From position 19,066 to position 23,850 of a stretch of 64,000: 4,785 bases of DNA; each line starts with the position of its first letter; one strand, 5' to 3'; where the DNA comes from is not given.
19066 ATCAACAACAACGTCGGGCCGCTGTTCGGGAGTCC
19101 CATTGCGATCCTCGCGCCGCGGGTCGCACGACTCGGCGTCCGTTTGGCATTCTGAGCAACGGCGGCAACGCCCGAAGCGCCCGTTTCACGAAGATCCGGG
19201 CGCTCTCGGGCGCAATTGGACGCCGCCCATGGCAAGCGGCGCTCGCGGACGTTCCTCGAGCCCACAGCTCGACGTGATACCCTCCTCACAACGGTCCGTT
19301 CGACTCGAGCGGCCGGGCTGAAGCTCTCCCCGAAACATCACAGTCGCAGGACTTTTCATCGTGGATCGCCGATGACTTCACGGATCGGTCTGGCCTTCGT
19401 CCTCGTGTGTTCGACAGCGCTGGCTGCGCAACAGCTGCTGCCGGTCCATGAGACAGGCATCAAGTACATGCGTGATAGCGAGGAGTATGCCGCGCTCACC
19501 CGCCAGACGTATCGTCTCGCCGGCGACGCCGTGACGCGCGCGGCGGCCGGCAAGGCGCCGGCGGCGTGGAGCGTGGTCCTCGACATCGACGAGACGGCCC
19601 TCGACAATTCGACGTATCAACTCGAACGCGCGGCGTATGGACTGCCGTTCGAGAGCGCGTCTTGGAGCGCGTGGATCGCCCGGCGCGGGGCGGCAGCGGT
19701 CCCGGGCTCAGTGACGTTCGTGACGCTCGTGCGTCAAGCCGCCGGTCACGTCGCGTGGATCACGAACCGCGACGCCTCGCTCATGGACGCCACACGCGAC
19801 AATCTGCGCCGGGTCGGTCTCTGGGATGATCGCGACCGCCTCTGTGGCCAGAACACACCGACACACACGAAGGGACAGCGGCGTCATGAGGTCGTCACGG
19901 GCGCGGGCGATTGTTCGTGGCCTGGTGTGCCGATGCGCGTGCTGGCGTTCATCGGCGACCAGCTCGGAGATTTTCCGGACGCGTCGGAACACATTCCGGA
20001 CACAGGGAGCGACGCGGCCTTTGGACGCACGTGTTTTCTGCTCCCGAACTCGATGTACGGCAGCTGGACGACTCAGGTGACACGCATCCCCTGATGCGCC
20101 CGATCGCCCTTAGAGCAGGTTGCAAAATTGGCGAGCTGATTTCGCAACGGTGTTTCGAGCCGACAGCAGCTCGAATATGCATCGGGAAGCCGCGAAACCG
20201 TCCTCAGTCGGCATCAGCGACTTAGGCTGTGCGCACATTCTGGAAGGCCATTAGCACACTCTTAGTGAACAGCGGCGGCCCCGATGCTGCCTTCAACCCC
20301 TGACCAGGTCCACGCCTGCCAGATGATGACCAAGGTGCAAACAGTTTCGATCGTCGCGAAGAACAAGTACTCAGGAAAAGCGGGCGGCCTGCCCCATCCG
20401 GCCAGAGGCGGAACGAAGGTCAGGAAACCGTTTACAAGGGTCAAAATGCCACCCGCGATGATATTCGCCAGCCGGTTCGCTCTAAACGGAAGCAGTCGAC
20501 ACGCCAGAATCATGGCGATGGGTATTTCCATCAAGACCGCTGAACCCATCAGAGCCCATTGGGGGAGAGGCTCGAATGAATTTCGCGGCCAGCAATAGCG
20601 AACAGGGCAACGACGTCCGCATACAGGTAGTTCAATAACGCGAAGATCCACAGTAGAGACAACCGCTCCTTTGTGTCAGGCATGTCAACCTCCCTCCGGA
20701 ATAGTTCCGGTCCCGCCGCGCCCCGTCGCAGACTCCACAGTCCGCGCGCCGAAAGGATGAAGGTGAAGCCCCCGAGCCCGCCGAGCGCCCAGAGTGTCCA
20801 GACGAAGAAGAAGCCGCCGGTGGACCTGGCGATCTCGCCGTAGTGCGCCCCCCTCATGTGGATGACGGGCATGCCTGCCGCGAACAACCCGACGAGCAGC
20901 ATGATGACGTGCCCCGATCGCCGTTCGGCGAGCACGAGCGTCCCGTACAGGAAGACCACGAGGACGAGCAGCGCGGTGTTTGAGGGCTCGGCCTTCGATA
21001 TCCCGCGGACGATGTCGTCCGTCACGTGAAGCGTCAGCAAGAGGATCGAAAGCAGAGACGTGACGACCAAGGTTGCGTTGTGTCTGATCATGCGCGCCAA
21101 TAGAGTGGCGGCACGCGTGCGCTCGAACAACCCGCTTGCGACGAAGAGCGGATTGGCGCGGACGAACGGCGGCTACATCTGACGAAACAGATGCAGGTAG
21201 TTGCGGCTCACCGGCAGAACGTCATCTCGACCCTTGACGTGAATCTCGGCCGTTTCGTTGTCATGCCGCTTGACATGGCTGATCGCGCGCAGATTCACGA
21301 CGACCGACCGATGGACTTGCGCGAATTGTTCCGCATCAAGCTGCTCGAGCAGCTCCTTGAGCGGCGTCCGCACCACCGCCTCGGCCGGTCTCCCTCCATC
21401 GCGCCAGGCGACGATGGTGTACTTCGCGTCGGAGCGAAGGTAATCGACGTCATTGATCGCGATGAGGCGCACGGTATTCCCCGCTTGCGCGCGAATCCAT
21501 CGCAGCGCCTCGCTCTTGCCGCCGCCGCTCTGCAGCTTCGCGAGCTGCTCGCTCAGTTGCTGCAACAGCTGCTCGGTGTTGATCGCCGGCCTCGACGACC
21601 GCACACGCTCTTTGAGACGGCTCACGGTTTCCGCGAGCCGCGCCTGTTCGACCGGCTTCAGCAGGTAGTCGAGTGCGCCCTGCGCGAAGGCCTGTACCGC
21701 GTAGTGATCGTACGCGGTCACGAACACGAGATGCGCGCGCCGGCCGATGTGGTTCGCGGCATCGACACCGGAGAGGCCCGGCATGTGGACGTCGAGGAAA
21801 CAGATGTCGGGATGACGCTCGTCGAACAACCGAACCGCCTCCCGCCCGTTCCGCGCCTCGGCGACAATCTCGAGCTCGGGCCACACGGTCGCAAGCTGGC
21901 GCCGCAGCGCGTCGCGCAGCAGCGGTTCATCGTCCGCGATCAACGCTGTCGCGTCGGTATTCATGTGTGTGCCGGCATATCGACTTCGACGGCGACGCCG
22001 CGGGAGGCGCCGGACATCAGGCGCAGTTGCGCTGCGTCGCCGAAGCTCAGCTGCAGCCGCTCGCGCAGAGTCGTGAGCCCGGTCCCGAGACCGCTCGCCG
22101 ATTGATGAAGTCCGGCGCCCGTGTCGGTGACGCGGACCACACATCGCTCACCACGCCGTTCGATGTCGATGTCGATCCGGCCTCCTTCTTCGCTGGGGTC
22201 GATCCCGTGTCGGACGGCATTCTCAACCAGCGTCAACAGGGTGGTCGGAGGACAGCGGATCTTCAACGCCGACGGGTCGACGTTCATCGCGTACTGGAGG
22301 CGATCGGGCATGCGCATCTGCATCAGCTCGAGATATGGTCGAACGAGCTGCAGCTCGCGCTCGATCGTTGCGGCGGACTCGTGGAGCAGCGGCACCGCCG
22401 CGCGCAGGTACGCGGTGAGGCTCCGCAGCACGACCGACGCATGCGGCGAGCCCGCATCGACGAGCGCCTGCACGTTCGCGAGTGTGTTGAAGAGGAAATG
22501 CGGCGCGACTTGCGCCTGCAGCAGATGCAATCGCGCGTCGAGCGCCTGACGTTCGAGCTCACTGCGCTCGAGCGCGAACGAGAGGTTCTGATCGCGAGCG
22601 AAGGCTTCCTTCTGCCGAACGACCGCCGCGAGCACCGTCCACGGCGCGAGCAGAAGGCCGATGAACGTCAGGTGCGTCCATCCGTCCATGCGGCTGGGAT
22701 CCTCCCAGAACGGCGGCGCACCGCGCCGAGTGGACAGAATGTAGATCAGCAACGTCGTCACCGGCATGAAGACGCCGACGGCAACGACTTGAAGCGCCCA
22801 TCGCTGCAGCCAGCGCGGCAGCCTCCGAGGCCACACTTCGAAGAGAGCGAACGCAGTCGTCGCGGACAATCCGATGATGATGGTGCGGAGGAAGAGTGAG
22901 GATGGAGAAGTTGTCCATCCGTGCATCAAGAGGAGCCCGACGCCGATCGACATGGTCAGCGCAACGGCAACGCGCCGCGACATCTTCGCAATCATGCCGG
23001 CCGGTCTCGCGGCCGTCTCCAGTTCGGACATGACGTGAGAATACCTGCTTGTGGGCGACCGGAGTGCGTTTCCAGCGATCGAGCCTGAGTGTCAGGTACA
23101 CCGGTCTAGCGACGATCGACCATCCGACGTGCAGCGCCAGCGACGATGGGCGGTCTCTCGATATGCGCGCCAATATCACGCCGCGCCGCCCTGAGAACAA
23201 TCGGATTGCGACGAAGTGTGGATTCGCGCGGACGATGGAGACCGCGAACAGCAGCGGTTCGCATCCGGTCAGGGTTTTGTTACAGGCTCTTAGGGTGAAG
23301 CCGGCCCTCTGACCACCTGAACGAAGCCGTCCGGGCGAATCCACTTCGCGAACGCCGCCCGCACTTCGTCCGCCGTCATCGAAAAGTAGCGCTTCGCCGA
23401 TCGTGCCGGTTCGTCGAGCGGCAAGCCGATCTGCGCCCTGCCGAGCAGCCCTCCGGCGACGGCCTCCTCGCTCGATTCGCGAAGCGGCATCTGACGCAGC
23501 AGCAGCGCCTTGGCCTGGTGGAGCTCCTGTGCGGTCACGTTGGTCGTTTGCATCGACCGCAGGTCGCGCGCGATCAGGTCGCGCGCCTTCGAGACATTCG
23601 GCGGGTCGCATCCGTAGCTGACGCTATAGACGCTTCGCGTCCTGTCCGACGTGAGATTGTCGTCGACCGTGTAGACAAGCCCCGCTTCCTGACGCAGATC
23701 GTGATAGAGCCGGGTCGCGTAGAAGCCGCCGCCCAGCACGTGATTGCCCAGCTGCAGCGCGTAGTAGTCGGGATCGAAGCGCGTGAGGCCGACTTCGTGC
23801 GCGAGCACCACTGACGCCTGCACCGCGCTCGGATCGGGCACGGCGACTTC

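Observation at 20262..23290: LytS/LytTR system with a shared roughly 90-nt element upstream of both the kinase gene and its presumed target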

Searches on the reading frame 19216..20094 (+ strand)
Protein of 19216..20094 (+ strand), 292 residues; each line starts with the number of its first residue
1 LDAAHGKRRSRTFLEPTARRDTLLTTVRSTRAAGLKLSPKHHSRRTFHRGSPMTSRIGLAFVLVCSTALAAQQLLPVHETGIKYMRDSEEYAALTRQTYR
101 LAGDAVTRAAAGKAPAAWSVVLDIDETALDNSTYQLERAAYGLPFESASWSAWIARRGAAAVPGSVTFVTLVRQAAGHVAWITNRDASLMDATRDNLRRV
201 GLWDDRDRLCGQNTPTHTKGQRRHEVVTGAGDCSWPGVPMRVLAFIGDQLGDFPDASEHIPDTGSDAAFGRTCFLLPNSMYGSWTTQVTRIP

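Call 7: search_protein_families(library=pfam, proteins=[window:19216-20094:+], max_evalue=0.01)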
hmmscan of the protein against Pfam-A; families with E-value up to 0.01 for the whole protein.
window:19216-20094:+ (292 aa): 1 family
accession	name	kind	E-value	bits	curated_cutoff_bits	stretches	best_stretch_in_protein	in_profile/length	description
PF03767.20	Acid_phosphat_B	-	4.4e-29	102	27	1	82-284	47-230/230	HAD superfamily, subfamily IIIB (Acid phosphatase)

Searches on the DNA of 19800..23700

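Call 27: search_rna_families(source=window, start=19800, end=23700, threshold=evalue, max_evalue=1)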
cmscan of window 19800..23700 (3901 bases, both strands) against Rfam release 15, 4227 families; matches with E-value up to 1: 0.
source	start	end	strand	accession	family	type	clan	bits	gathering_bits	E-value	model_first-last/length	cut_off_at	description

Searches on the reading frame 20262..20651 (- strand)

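Call 7: search_protein_families(library=pfam, proteins=[window:20262-20651:-], max_evalue=0.01)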
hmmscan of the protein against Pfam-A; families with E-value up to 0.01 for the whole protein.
window:20262-20651:- (129 aa): 1 family
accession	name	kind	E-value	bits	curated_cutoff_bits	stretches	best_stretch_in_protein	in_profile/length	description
PF19851.4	DUF6326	-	3.7e-08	34.2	24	1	34-117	57-131/135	Family of unknown function (DUF6326)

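Call 26: search_protein_families(library=ncbifam, proteins=[window:20262-20651:-], max_evalue=0.01)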
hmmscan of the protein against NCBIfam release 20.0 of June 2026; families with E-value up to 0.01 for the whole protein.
window:20262-20651:- (129 aa): 0 families

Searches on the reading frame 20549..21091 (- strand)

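Call 7: search_protein_families(library=pfam, proteins=[window:20549-21091:-], max_evalue=0.01)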
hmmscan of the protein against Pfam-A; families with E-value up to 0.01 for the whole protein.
window:20549-21091:- (180 aa): 1 family
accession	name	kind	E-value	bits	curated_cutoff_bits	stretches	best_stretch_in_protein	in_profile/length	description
PF19851.4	DUF6326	-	0.0013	19.4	24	1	141-165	11-35/135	Family of unknown function (DUF6326)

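Call 26: search_protein_families(library=ncbifam, proteins=[window:20549-21091:-], max_evalue=0.01)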
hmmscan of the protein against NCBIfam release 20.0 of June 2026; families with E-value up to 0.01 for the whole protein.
window:20549-21091:- (180 aa): 0 families
